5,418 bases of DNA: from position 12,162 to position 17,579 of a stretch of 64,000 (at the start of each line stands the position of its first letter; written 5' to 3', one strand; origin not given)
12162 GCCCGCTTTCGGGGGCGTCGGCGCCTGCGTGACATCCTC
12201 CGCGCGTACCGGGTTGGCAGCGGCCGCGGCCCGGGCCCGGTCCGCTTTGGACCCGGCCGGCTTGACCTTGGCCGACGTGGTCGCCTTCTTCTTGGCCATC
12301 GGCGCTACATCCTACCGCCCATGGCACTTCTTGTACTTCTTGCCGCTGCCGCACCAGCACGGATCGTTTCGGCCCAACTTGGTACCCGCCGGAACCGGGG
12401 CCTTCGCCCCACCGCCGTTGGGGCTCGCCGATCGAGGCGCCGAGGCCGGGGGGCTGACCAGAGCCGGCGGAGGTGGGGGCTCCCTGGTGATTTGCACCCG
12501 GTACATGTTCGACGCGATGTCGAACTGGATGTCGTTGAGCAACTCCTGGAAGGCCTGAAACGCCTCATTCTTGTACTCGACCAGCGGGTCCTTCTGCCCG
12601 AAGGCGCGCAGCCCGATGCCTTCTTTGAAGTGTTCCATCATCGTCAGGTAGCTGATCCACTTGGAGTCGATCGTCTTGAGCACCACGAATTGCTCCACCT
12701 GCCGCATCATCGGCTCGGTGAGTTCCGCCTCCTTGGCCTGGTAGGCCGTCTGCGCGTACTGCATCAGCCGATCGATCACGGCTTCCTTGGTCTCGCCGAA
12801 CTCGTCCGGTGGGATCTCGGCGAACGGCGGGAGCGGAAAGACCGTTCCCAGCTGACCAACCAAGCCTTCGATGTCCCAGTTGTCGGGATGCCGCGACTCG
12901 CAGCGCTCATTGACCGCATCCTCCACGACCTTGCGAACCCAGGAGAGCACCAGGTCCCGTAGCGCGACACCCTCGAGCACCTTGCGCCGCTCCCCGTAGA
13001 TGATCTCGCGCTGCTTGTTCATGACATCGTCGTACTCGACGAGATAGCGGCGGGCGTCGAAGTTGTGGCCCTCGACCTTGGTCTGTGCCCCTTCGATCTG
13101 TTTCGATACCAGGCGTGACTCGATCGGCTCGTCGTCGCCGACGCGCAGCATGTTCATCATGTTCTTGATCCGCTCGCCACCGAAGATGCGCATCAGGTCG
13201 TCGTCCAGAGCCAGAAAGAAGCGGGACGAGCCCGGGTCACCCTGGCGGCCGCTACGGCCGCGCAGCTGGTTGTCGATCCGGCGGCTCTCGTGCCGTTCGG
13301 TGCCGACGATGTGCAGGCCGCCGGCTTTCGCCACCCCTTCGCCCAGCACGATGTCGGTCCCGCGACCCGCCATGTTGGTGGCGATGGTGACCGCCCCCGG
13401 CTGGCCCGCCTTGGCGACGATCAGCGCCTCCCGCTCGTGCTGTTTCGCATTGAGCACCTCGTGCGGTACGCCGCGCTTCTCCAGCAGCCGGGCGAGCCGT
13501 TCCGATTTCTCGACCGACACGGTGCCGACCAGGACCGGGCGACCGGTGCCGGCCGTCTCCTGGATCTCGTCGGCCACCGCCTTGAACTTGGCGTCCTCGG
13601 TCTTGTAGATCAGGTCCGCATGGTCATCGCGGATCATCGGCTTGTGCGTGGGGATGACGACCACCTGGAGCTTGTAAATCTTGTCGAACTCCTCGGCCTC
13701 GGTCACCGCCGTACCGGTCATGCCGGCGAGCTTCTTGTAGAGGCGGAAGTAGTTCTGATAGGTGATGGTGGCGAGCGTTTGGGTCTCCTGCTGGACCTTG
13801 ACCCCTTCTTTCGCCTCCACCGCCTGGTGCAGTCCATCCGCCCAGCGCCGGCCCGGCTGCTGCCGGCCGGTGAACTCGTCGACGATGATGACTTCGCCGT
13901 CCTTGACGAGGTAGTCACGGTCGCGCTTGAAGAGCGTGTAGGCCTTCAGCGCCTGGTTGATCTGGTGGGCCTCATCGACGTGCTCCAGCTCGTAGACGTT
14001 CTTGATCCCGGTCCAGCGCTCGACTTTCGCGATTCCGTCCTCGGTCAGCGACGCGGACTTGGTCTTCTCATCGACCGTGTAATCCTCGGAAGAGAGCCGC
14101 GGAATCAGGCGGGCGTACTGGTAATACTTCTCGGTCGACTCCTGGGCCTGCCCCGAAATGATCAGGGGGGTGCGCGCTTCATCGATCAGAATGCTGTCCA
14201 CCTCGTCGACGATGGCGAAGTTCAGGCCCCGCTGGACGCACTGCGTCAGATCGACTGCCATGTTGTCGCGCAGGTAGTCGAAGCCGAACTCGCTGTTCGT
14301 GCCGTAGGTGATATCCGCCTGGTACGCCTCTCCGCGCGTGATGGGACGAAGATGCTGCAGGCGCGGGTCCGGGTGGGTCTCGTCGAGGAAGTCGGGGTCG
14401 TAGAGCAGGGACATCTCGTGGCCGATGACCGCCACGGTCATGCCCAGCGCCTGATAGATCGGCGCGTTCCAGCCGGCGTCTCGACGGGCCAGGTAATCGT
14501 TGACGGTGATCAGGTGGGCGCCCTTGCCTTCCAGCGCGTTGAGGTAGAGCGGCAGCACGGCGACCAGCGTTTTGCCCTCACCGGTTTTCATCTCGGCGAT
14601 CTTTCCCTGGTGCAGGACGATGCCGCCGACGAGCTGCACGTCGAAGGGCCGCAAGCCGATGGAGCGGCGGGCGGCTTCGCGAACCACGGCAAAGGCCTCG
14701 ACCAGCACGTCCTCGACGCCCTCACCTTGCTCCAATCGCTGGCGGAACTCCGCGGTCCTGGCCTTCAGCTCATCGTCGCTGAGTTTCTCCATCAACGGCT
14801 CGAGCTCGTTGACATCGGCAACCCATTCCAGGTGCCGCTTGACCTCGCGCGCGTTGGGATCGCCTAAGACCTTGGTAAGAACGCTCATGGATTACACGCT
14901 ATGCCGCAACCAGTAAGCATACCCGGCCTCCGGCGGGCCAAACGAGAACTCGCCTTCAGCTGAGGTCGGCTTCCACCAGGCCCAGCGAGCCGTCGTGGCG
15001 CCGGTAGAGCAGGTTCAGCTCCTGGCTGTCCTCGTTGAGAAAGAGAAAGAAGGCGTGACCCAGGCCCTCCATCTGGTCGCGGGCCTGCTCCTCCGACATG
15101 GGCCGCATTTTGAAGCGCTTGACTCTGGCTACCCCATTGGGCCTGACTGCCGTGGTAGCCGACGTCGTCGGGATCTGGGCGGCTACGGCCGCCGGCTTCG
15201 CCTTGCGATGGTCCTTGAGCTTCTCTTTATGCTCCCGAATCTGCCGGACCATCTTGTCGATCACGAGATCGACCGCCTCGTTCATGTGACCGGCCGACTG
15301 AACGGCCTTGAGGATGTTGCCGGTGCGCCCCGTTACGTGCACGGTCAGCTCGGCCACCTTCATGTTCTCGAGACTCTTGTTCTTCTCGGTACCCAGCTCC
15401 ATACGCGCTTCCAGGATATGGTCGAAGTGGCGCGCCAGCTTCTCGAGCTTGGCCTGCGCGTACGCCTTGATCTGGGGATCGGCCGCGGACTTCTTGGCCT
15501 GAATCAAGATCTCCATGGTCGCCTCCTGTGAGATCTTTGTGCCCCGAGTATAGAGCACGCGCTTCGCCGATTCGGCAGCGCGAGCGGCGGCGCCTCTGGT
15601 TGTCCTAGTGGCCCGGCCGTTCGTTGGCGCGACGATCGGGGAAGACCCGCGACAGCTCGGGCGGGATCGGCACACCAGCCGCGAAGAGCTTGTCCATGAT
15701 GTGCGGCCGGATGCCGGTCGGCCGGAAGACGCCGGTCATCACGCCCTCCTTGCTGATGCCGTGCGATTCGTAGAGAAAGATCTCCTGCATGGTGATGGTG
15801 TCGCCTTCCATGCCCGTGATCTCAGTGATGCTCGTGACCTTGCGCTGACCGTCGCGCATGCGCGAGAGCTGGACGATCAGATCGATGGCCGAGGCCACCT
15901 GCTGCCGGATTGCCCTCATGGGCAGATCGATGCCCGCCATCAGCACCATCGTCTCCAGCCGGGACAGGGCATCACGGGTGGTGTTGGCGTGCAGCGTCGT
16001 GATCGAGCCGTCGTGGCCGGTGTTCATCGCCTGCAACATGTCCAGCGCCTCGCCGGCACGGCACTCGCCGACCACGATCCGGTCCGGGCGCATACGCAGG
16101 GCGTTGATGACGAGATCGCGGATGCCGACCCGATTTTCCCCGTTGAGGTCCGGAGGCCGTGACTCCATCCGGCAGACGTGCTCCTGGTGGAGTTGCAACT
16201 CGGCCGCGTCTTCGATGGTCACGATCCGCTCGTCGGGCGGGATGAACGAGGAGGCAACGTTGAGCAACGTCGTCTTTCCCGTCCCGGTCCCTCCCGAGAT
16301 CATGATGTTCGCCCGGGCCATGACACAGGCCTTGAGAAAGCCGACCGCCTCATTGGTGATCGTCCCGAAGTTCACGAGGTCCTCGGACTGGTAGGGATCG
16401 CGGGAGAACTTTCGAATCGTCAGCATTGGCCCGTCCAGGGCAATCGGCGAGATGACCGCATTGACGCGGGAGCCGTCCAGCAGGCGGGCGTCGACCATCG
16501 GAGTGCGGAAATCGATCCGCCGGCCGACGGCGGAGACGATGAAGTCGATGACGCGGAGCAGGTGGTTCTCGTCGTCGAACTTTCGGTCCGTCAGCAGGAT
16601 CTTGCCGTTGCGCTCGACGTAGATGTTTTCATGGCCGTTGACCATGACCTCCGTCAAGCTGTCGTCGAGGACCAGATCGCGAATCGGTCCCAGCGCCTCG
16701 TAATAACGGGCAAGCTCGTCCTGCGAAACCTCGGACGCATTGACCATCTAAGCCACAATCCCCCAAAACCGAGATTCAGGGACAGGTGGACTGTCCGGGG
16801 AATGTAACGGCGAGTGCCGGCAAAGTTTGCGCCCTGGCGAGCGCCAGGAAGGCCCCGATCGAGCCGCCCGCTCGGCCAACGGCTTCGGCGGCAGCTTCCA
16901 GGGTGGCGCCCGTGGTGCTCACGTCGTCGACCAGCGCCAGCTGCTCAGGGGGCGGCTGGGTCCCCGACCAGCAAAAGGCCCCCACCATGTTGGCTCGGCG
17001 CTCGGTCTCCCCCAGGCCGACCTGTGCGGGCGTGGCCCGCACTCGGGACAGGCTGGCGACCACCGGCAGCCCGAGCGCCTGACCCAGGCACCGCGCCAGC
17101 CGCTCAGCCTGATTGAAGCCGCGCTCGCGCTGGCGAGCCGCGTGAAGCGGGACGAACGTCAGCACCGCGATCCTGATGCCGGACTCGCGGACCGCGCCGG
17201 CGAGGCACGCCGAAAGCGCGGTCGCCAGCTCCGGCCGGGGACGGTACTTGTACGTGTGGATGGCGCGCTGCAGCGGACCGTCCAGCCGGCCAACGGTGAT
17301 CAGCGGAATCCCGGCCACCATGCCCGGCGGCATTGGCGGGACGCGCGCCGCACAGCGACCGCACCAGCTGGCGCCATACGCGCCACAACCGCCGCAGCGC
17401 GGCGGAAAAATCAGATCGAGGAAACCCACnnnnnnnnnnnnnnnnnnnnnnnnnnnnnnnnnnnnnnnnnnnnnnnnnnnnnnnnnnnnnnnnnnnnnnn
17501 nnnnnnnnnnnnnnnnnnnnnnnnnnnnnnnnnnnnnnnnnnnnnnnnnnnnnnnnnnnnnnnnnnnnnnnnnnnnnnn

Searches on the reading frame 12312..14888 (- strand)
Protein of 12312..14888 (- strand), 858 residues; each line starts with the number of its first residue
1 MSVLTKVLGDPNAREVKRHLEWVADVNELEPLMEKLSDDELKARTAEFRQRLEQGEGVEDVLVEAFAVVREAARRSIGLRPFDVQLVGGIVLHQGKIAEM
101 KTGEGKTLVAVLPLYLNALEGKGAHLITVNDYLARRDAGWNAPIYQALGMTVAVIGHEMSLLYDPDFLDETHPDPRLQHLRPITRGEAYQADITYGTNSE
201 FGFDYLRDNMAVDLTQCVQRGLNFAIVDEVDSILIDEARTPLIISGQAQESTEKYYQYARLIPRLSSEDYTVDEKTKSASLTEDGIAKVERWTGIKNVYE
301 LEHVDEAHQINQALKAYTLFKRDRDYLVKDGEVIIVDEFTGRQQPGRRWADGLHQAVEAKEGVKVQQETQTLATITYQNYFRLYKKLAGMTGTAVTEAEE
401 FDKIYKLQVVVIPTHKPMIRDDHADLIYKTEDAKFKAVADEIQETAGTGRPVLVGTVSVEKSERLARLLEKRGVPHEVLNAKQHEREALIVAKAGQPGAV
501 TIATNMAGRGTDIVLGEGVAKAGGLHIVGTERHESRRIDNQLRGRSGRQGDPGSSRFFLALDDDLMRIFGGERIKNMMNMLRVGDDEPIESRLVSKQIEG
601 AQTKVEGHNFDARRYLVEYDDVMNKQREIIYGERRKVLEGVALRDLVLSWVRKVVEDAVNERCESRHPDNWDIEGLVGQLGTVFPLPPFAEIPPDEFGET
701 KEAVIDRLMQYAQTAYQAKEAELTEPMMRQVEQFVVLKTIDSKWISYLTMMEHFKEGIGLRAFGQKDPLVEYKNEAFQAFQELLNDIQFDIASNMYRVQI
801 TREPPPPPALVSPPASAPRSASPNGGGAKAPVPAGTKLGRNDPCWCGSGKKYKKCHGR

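Call 46: search_protein_families(library=pfam, proteins=[window:12312-14888:-], max_evalue=0.001)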
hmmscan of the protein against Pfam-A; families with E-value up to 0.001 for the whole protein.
window:12312-14888:- (858 aa): 5 families
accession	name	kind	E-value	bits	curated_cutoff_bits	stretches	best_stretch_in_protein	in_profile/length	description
PF07517.20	SecA_DEAD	-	1.7e-123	411.9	24.6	1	5-401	2-289/290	SecA DEAD-like domain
PF21090.3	P-loop_SecA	-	5.1e-80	268.4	27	2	417-517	1-101/205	SecA P-loop domain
PF07516.18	SecA_SW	-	3e-64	217.2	26.7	1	588-799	1-200/200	SecA Wing and Scaffold domain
PF01043.26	SecA_PP_bind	-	2.5e-40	137.9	23.5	1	251-358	2-110/110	SecA preprotein cross-linking domain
PF02810.21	SEC-C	-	7.1e-11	42.2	20.4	1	840-858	1-19/19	SEC-C motif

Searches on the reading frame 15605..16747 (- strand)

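Call 46: search_protein_families(library=pfam, proteins=[window:15605-16747:-], max_evalue=0.001)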
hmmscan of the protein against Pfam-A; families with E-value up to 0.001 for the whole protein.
window:15605-16747:- (380 aa): 1 family
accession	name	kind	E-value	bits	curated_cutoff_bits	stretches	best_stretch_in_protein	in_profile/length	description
PF00437.27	T2SSE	-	7.6e-58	196.4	24.9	1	19-302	5-285/370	Type II/IV secretion system protein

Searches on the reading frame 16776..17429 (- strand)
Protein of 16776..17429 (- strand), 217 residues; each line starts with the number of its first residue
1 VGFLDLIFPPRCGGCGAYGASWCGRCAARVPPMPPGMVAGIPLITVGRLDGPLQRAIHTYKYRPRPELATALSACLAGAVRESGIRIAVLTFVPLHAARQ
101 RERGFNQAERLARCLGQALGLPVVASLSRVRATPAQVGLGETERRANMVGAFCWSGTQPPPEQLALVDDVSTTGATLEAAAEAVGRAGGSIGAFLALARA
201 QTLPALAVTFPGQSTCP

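Call 82: search_protein_families(library=pfam, proteins=[window:16776-17429:-], max_evalue=0.01)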
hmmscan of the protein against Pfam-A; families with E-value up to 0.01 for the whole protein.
window:16776-17429:- (217 aa): 2 families
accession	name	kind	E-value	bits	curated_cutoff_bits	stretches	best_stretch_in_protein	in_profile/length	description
PF18912.6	DZR_2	-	8.7e-06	25.9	27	1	3-32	1-33/56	Double zinc ribbon domain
PF00156.33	Pribosyltran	-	0.0016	18.2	26.3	1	166-201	92-128/158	Phosphoribosyl transferase domain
